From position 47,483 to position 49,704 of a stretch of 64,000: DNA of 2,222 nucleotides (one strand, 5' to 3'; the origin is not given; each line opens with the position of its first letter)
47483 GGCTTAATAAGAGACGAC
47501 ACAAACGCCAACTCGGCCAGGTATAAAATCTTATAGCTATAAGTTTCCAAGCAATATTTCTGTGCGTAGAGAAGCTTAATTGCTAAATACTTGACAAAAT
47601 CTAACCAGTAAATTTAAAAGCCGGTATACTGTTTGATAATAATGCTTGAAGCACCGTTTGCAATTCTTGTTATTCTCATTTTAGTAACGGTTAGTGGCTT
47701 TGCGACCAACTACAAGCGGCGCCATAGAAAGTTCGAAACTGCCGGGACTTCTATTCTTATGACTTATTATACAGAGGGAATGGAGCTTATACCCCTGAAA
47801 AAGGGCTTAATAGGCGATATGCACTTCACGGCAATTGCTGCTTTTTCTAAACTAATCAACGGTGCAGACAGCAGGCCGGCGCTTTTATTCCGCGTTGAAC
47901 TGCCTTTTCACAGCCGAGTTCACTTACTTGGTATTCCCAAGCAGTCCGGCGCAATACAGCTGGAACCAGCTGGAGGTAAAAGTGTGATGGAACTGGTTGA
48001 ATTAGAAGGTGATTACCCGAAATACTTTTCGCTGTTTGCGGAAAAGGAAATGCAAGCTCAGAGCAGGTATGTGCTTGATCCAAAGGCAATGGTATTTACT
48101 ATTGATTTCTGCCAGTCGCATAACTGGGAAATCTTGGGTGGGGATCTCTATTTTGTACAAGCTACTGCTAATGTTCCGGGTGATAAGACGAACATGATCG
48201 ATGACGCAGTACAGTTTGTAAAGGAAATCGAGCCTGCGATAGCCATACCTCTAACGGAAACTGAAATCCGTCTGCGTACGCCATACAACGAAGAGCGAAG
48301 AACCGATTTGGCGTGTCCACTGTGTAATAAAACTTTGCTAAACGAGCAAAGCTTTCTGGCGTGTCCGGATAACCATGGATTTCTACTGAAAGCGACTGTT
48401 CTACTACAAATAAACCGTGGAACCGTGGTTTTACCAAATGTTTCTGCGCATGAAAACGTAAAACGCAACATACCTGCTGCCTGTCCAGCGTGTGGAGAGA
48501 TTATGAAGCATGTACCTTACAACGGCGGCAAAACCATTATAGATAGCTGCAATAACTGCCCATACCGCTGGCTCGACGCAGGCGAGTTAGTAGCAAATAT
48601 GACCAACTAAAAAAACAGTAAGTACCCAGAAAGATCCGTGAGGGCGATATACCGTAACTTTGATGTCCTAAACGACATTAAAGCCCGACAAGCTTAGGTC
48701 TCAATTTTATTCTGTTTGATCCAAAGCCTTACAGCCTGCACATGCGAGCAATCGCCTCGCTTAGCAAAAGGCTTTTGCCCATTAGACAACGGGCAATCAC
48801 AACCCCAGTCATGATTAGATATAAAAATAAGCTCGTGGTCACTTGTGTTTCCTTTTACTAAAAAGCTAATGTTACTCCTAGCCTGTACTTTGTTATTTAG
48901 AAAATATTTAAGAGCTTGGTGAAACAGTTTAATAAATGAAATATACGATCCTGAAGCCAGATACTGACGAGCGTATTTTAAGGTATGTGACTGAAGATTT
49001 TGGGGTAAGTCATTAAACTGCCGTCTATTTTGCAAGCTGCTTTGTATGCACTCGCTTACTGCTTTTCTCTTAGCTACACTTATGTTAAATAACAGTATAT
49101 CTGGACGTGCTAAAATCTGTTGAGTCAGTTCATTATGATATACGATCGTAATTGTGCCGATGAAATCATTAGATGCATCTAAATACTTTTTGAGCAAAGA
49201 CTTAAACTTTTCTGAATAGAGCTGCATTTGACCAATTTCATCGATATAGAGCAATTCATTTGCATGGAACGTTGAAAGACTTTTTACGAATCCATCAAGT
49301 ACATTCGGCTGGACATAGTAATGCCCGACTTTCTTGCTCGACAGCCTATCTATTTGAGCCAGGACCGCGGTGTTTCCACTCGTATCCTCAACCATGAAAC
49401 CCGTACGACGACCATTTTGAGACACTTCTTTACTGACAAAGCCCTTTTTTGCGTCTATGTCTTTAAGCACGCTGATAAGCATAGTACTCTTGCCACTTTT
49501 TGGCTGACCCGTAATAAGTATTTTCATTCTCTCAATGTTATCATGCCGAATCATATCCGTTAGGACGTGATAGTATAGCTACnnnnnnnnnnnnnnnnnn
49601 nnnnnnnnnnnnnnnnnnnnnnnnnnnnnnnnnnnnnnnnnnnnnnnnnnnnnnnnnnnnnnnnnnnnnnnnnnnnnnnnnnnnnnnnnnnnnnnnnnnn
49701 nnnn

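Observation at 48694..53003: Tight operon of four divergent nucleotide-metabolism folds (short ThyA-like, GCHII-like fusion, OMPDC-like, Gmk-like) beside a divergent NTPase-SWIM gene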

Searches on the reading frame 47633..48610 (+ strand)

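Call 3: search_protein_families(library=pfam, proteins=[window:47633-48610:+], max_evalue=0.1)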
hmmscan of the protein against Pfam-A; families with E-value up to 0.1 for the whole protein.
window:47633-48610:+ (325 aa): 3 families
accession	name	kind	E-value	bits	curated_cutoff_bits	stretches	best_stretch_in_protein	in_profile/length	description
PF13453.11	Zn_ribbon_TFIIB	-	1.9e-05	24.4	22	1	284-320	2-36/41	Transcription factor zinc-finger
PF21302.3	Zn_ribbon_RlmA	-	0.00057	20.3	27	1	227-250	2-25/44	RlmA, N-terminal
PF22795.1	DUF4796_N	-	0.023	15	27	0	278-290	16-28/29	DUF4796 N-terminal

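Call 4: search_protein_families(library=ncbifam, proteins=[window:47633-48610:+], max_evalue=0.1)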
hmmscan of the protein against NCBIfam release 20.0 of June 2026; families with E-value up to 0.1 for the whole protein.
window:47633-48610:+ (325 aa): 2 families
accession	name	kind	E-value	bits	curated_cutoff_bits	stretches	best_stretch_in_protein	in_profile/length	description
NF038384.1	zinc_YnfU_fam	subfamily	0.038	13.6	36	0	276-293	11-28/52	YnfU family zinc-binding protein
NF008300.0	PRK11088.1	equivalog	0.048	13.1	303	1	227-250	4-27/272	23S rRNA (guanine(745)-N(1))-methyltransferase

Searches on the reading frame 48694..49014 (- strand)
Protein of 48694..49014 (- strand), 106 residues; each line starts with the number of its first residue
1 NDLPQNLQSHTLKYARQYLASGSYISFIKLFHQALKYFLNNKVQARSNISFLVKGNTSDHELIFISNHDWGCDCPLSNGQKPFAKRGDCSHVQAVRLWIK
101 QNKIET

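Call 89: search_protein_families(library=pfam, proteins=[window:48694-49014:-], max_evalue=10)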
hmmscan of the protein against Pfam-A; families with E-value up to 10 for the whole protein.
window:48694-49014:- (106 aa): 0 families

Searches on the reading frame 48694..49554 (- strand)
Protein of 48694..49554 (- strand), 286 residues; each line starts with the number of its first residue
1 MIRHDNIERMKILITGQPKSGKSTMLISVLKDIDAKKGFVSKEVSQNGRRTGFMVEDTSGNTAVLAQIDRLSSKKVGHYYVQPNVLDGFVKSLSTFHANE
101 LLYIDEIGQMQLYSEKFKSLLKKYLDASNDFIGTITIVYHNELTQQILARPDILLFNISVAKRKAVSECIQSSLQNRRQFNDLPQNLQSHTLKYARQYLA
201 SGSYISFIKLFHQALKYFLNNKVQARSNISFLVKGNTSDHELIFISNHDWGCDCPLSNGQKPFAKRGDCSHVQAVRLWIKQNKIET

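Call 3: search_protein_families(library=pfam, proteins=[window:48694-49554:-], max_evalue=0.1)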
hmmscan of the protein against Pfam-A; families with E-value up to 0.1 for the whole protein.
window:48694-49554:- (286 aa): 9 families
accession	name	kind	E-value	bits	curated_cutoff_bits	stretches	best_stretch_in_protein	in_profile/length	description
PF03266.21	NTPase_1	-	2.7e-29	102.6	23.9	1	11-170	1-167/168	NTPase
PF13173.12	AAA_14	-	0.0056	17.1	27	0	12-124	5-88/129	AAA domain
PF13401.12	AAA_22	-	0.0087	16.8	27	1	12-145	8-128/130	AAA domain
PF13555.12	AAA_29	-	0.02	15.1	27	1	8-26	20-39/61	P-loop containing region of AAA domain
PF00503.26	G-alpha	-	0.062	12.9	48.8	0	8-47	20-56/333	G-protein alpha subunit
PF13604.12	AAA_30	-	0.063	13.4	27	1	12-111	21-101/191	AAA domain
PF06068.19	TIP49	-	0.064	12.9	23.8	1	1-42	42-83/347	TIP49 P-loop domain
PF09848.15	SLFN-g3_helicase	-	0.066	12.9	24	1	12-62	4-55/354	Schlafen group 3, DNA/RNA helicase domain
PF10236.15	DAP3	-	0.071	12.7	23.1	0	8-29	22-43/311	Mitochondrial ribosomal death-associated protein 3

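Call 4: search_protein_families(library=ncbifam, proteins=[window:48694-49554:-], max_evalue=0.1)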
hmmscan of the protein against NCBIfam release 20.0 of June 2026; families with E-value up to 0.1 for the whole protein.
window:48694-49554:- (286 aa): 3 families
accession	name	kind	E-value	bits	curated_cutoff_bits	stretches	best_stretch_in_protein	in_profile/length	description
NF010248.0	PRK13695.1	equivalog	2.1e-33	115.5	156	1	9-177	3-178/180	NTPase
TIGR00231.1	small_GTP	domain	0.00021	21.1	42.5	1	9-75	3-76/164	GTP-binding protein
TIGR02096.1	TIGR02096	subfamily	0.037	14.3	97.1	1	89-143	15-70/129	ketosteroid isomerase-related protein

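Call 48: search_protein_families(library=padloc, proteins=[window:48694-49554:-], max_evalue=0.01)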
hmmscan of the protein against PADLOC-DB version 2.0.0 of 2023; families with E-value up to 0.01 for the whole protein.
window:48694-49554:- (286 aa): 2 families
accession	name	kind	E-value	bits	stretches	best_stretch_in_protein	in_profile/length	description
PDLC02342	AbiB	-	0.00023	18.8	1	192-245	63-115/220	AbiB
PDLC04140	mad8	-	0.00061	17.4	1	11-123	29-99/314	mads_8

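Call 49: search_protein_families(library=phrogs, proteins=[window:48694-49554:-], max_evalue=0.01)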
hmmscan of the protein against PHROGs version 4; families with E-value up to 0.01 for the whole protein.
window:48694-49554:- (286 aa): 0 families
